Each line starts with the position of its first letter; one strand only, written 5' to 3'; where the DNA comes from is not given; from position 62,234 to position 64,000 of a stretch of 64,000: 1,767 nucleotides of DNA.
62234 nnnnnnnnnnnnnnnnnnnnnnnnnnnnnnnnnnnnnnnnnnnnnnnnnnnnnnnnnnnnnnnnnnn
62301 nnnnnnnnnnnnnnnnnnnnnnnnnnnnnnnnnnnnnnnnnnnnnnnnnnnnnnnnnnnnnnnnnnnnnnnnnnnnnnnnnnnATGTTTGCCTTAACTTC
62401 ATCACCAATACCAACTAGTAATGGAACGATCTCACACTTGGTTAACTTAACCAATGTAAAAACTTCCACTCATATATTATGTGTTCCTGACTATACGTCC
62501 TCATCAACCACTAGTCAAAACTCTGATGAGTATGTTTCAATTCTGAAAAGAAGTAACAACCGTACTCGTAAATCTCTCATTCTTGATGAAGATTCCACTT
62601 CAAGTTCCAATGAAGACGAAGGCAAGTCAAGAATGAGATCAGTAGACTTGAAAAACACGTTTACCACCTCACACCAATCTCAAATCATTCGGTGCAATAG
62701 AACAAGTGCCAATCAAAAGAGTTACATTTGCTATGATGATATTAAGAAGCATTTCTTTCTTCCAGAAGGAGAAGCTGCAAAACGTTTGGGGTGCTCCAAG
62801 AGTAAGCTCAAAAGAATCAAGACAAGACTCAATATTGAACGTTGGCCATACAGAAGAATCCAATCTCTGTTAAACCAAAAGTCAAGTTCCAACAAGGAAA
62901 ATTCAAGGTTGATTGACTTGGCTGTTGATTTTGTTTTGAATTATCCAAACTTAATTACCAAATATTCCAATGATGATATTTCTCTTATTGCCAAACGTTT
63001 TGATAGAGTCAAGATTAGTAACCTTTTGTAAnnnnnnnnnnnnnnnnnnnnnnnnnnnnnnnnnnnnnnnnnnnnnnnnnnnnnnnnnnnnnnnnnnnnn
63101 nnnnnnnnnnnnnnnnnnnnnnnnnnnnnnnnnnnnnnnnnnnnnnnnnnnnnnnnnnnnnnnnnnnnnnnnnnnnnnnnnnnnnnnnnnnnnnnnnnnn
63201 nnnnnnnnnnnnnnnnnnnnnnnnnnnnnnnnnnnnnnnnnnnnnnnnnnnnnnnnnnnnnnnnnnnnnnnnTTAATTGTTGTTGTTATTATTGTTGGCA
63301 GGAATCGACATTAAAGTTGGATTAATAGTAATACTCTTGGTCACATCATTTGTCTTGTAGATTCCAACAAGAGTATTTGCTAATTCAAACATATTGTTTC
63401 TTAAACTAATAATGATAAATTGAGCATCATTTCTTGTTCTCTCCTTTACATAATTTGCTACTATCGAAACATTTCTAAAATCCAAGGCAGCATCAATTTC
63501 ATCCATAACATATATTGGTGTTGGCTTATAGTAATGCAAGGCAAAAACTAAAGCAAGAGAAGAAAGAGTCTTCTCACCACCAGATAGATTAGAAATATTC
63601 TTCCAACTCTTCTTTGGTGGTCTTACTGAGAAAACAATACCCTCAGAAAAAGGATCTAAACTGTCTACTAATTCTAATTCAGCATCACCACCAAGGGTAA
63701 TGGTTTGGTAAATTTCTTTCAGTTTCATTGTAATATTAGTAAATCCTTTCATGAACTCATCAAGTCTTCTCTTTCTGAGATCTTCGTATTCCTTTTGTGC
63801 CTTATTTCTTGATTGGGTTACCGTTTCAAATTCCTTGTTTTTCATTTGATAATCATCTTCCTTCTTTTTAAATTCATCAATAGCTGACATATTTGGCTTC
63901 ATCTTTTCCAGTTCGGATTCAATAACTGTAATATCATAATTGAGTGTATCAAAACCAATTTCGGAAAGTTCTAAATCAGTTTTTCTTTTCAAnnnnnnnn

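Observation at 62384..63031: RWP-RK-domain protein downstream of a 1-kb compositionally distinct leader region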

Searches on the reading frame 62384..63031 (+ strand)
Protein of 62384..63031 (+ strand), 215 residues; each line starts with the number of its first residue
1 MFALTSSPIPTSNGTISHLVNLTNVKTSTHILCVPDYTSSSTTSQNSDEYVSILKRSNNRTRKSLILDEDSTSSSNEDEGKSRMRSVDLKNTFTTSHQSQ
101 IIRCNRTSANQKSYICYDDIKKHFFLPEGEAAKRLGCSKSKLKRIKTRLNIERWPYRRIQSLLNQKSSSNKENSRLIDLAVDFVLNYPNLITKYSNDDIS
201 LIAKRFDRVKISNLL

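Call 4: search_protein_families(library=pfam, proteins=[window:62384-63031:+], max_evalue=1)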
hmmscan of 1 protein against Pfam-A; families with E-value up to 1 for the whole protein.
window:62384-63031:+ (215 aa): 4 families
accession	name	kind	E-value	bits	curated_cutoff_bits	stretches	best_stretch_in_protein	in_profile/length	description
PF02042.20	RWP-RK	-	1.9e-18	66.5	29.3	1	115-162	2-49/49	RWP-RK domain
PF02061.21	Lambda_CIII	-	0.072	13.6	25.7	1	134-165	9-38/42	Lambda Phage CIII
PF20794.3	bPH_7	-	0.086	12.8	25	0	89-146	72-131/135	Bacterial PH domain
PF13551.12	HTH_29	-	0.2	12.2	28.1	1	130-176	17-58/64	Winged helix-turn helix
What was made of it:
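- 62726..62869 (+): RWP-RK domain (Pfam PF02042), aa 115-162. 66.5 bits, E = 1.9e-18, cutoff 29.3, covering profile positions 2-49 of 49 (call 4).
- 62909..63028 (+): Subfamily-specific C-terminal block, aa 176-215 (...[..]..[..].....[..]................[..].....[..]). No Pfam family matches it at E up to 1 (call 4).
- On RWP-RK domain family (Pfam PF02042): 66.5 bits against 29.3, E = 1.9e-18, covering profile positions 2-49 of 49 (call 4).
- On NLP/NIN subfamily: No PB1 or GAF-type Pfam hit at E up to 1 (call 4).
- Closest known: NIN-like proteins. Different: The window protein has no PB1 domain and no N-terminal nitrate-responsive, GAF-like region: no Pfam hit at E up to 1 (call 4).
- Checked: Pfam PF02042 matches aa 115-162 at 66.5 bits, E = 1.9e-18, against a cutoff of 29.3 (call 4).
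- Pfam RWP-RK at 66.5 bits against a cutoff of 29.3 (call 4).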

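Call 8: find_homologous_proteins(query=window:62384-63031:+)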
Query window:62384-63031:+ (215 aa): 5 proteins with E <= 0.001 among 223 candidates.
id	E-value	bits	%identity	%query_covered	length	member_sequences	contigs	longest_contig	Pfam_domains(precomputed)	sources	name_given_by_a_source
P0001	1.5e-132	457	100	100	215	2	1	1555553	PF02042.22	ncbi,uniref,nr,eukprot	ncbi:predicted protein [Naegleria gruberi]|uniref:Predicted protein n=1 Tax=Naegleria gruberi TaxID=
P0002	4.6e-95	335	85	90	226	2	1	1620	PF02042.22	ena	-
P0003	3.2e-53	198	62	76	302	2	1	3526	PF02042.22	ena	-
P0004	6.8e-52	194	65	63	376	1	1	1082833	PF02042.22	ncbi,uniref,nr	ncbi:hypothetical protein C9374_007263 [Naegleria lovaniensis]|uniref:RWP-RK domain-containing prote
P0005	2.7e-50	189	68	65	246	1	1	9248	PF02042.22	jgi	-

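Call 11: find_encoding_contigs(protein=P0004, flank=6000, max_places=3)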
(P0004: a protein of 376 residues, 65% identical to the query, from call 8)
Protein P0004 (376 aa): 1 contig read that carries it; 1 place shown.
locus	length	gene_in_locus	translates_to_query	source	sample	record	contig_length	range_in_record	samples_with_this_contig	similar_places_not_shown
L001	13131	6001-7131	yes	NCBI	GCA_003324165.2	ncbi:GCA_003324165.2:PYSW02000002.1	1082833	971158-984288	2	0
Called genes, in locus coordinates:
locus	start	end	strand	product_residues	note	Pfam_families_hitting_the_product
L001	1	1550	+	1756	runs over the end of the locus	PF16209:PhoLip_ATPase_N, PF00122:E1-E2_ATPase, PF13246:Cation_ATPase, PF00702:Hydrolase (weak), PF16212:PhoLip_ATPase_C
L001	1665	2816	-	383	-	-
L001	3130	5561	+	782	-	PF12937:F-box-like (faint)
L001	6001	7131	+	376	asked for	PF02042:RWP-RK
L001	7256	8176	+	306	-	PF00646:F-box (faint)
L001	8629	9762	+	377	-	PF13475:DUF4116 (faint)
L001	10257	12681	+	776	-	PF13475:DUF4116 (faint)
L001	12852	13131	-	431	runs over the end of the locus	PF00071:Ras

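Call 12: find_encoding_contigs(protein=P0002, flank=5000, max_places=3)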
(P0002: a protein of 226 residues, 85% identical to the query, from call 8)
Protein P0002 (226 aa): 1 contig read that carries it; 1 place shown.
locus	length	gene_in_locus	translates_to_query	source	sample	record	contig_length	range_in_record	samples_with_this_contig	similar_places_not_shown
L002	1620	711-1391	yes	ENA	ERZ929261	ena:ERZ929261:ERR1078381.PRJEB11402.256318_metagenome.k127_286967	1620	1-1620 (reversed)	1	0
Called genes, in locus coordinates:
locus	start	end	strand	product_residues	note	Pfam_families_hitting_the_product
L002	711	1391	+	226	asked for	PF02042:RWP-RK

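Call 13: find_encoding_contigs(protein=P0003, flank=5000, max_places=3)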
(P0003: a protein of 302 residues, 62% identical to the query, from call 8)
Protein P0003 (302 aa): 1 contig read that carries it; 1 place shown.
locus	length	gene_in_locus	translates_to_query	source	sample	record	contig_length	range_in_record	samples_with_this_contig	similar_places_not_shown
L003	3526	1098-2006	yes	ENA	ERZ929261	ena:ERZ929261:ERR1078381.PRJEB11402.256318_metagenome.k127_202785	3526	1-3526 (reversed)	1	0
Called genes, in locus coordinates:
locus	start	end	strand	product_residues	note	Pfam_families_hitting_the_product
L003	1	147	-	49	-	?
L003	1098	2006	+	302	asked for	PF02042:RWP-RK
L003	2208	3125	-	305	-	PF00071:Ras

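Call 14: find_encoding_contigs(protein=P0005, flank=6000, max_places=3)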
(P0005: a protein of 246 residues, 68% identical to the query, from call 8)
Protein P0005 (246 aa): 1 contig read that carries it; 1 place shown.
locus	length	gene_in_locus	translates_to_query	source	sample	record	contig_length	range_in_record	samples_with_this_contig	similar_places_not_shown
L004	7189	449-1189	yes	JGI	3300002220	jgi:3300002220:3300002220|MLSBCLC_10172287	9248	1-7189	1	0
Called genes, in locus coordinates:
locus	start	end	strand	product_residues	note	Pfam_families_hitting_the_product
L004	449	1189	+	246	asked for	PF02042:RWP-RK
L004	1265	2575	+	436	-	PF00294:PfkB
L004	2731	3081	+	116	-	-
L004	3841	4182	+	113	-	-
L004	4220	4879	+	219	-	PF24105:Beta-prop_CAF1B_HIR1 (weak), PF25173:Beta-prop_WDR3_1st, PF00400:WD40 (weak), PF25171:Beta-prop_WDR36-Utp21_1st (weak), PF25175:Beta-prop_WDR5, PF23381:Beta-prop_IFT122_1st, PF24814:WD40_Prp19, PF25174:Beta-prop_THOC3, +5 more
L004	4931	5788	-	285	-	-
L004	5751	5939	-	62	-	-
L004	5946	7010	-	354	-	PF24807:WD40_CDC20-Fz (weak), PF24796:WDR55, PF25175:Beta-prop_WDR5, PF23381:Beta-prop_IFT122_1st, PF24814:WD40_Prp19, PF25174:Beta-prop_THOC3, PF23414:Beta-prop_EML_2 (weak), PF24817:WD40_WDHD1_1st (weak), +11 more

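Call 30: find_encoding_contigs(protein=P0001, flank=6000, max_places=3)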
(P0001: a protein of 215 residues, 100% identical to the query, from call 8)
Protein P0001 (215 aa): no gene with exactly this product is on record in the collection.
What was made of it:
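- Tried and rejected: The look-up returned nothing on record (call 30).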

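Call 34: search_solved_structures(query=P0001, max_evalue=1, show_alignments=2)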
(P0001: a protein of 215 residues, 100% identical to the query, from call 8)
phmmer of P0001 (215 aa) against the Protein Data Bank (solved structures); distinct sequences matched with E-value up to 1: 2.
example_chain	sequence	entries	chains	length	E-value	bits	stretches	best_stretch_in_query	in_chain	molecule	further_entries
5egb_A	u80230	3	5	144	0.42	13.5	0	96-118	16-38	Histone-lysine N-methyltransferase PRDM9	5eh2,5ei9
8ua7_A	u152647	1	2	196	0.45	13.4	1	117-185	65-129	Histone H3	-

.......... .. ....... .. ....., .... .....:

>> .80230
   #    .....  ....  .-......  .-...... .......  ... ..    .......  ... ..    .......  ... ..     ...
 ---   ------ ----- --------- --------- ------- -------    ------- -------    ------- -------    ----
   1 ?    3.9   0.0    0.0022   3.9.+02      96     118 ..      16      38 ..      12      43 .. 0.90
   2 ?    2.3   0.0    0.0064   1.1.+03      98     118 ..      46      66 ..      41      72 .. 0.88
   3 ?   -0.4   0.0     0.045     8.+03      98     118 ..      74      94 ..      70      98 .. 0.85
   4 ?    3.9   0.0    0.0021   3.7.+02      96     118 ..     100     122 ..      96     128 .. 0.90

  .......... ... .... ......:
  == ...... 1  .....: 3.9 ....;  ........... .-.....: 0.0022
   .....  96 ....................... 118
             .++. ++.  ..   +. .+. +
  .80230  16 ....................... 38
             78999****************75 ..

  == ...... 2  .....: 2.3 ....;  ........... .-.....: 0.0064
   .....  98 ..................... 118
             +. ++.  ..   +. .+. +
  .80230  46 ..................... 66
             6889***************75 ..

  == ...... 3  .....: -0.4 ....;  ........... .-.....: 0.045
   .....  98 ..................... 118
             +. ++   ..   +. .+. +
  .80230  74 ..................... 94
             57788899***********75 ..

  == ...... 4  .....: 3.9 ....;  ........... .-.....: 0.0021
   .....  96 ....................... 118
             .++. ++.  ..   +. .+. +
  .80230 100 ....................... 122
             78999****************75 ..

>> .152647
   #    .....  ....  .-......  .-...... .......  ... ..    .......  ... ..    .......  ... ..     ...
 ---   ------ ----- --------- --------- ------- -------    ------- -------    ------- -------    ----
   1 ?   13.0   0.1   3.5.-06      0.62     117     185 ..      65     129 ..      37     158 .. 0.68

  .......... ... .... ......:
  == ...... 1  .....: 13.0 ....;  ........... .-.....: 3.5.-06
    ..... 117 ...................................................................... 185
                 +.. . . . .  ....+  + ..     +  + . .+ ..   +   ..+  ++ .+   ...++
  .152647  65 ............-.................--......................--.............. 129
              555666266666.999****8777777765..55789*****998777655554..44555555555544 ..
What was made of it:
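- On RWP-RK domain family (Pfam PF02042): No homologue with a solved structure was found by sequence (call 34).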

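Call 41: predict_structure(alignment_id=A2)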
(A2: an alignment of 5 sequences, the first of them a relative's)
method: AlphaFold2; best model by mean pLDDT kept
length: 215 residues; sequences in the alignment: 5
mean_pLDDT: 56.1   pTM: 0.42
mean pLDDT of the five models: 56.1, 49.7, 49.6, 49.3, 48.2
residues with pLDDT >= 90: 0; 70-90: 71; 50-70: 41; < 50: 103
segments of 3 or more residues with pLDDT < 50: 1-91, 96-98, 208-215
pLDDT, mean of each block of 10 residues (from residue 1): 41 35 32 36 33 33 36 35 45 51 56 73 88 84 80 82 77 75 77 63 54 38
secondary structure, 60 per line:
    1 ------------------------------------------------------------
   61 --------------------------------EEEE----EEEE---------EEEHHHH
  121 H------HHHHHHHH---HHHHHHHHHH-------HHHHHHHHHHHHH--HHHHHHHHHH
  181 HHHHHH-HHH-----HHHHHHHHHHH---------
elements in order: E93-96 E101-104 E114-116 H117-121 H128-135 H139-148 H156-168 H171-186 H196-206
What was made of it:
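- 62633..62725 (+): Conserved block before the domain, aa 84-114 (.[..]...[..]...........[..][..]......NQ). AF2 predicts short strands here with low confidence (call 41).
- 62726..62869 (+): AF2 predicts helices at 117-121, 128-135, 139-148 and 156-168 with pLDDT 73-88 (call 41).
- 62909..63028 (+): AF2 predicts helices at 171-186 and 196-206 (call 41).
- On RKD/MID-type minimal RWP-RK proteins: The architecture fits (calls 4, 41).
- The AF2 model is disordered over aa 1-91 and helical over aa 117-206, with pLDDT 73-88 (call 41).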

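Call 44: fold_search(model_id=the predicted structure, library=pdb)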
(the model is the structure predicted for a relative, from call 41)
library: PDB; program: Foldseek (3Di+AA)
matches with E <= 10: 52; with E <= 0.001: 0
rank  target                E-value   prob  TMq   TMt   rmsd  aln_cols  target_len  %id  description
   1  6sdk_A                9.7e-01  0.09  0.12  0.13  12.9       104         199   21  Crystal structure of bacterial ParB dimer bound to CDP (released 2019-10-23)
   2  6sdk_B                1.9e+00  0.10  0.14  0.15  13.4       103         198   19  Crystal structure of bacterial ParB dimer bound to CDP (released 2019-10-23)
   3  1r71_D                2.5e+00  0.11  0.16  0.27  11.1       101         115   13  Crystal Structure of the DNA binding domain of KorB in complex with the operator DNA (released 2004-06-01)
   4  8qa8_C                2.6e+00  0.14  0.15  0.16  10.9        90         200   12  Crystal structure of the C-terminally truncated transcriptional repressor protein KorB from the RK2 plasmid complexed  (released 2024-02-21)
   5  9dqn_C                2.8e+00  0.12  0.19  0.16   8.0        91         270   15  Nan Regulatory Protein (NanR) - DNA complex from Streptococcus pneumoniae (released 2025-08-20)
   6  8v4v_B                3.1e+00  0.08  0.15  0.13  15.6        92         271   15  Nan Regulatory Protein Full-length from Streptococcus pneumoniae (released 2024-12-04)
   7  4mex_F                3.1e+00  0.07  0.15  0.08  10.8        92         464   12  Crystal structure of Escherichia coli RNA polymerase in complex with salinamide A (released 2014-05-21)
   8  5cvi_B                3.1e+00  0.06  0.12  0.12  13.2       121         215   13  Structure of the manganese regulator SloR (released 2015-08-12)
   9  7ng0                  3.3e+00  0.08  0.15  0.16  12.6        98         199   16  Crystal structure of N- and C-terminally truncated Geobacillus thermoleovorans nucleoid occlusion protein Noc (released 2021-02-17)
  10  9dqn_A                3.6e+00  0.12  0.20  0.17   7.2        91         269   13  Nan Regulatory Protein (NanR) - DNA complex from Streptococcus pneumoniae (released 2025-08-20)
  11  1r71_B                3.6e+00  0.09  0.17  0.27  10.9       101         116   15  Crystal Structure of the DNA binding domain of KorB in complex with the operator DNA (released 2004-06-01)
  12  9c4c_F                3.6e+00  0.08  0.16  0.24  10.5       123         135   15  The structure of two MntR dimers bound to the native mnep promoter sequence (released 2024-08-14)
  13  9dqn_B                3.9e+00  0.09  0.20  0.16   9.3        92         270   13  Nan Regulatory Protein (NanR) - DNA complex from Streptococcus pneumoniae (released 2025-08-20)
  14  2ao9_I                3.9e+00  0.06  0.13  0.25  12.8        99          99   17  Structural Genomics, The crystal structure of a Phage protein (phBC6A51) from Bacillus cereus ATCC 14579 (released 2005-09-27)
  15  1je8_E                4.1e+00  0.18  0.15  0.39   3.2        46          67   22  Two-Component response regulator NarL/DNA Complex: DNA Bending Found in a High Affinity Site (released 2002-09-27)
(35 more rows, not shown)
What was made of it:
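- The weak Foldseek hits are nearly all helix-turn-helix DNA binders such as ParB, KorB, NarL and sigma factors (call 44).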

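Call 55: list_cluster_members(proteins=[P0001])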
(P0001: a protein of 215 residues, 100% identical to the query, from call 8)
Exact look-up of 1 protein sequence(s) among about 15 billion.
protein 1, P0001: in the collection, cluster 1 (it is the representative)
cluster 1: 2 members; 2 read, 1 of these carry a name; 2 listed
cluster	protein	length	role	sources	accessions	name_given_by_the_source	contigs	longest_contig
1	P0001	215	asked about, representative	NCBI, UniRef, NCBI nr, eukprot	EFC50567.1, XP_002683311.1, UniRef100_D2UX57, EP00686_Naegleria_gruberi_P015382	predicted protein [Naegleria gruberi] | Predicted protein n=1 Tax=Naegleria gruberi TaxID=5762 RepID=D2UX57_NAEGR | uncharacterized protein NAEGRDRAFT_61644 [Naegleria gruberi]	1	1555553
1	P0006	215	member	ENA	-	-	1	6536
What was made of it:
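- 62384..63031 (+): Single-exon CDS of the RWP-RK protein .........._61644 (215 aa plus TAA stop). It is 100% identical to XP_002683311.1/EFC50567.1/D2UX57 (calls 8, 55).
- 100% identity to XP_002683311.1/D2UX57 of N. gruberi (calls 8, 55).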

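Call 63: search_protein_representatives(alignment_id=A2)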
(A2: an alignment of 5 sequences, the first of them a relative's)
Query: 5 sequences, 282 profile positions. Proteins with E-value up to 0.001 (for the whole library): 598; up to 1e-10: 21; up to 1e-30: 5. The best 150 are listed.
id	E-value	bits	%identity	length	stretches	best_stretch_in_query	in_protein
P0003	1.1e-120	419.1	-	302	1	3-282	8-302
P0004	4.7e-120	417.0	-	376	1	3-282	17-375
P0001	2.3e-109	381.9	-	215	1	76-282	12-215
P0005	1.6e-107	375.9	-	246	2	109-282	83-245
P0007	5.5e-48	180.6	-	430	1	135-282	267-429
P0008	6.4e-24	101.6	-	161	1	186-282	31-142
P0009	7.1e-22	94.9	-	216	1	135-282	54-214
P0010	8.4e-22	94.7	-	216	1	169-282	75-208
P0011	4.0e-17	79.3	-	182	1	165-282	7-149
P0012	1.6e-16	77.4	-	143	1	179-282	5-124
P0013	4.0e-15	72.7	-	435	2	173-232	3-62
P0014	5.7e-15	72.2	-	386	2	178-232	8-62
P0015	5.2e-14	69.1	-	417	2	179-229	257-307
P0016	7.9e-14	68.5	-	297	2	183-232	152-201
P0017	1.0e-13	68.1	-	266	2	180-235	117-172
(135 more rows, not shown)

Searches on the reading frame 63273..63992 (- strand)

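Call 35: search_protein_families(library=pfam, proteins=[window:63273-63992:-], max_evalue=0.001)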
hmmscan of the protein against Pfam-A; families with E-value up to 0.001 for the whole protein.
window:63273-63992:- (239 aa): 2 families
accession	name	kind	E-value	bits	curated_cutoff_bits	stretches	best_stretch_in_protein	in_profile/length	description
PF02463.25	SMC_N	-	6.7e-34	117.7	40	1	24-217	65-217/220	RecF/RecN/SMC N terminal domain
PF13304.12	AAA_21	-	7e-06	26.7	27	1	60-194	180-295/304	AAA domain, putative AbiEii toxin, Type IV TA system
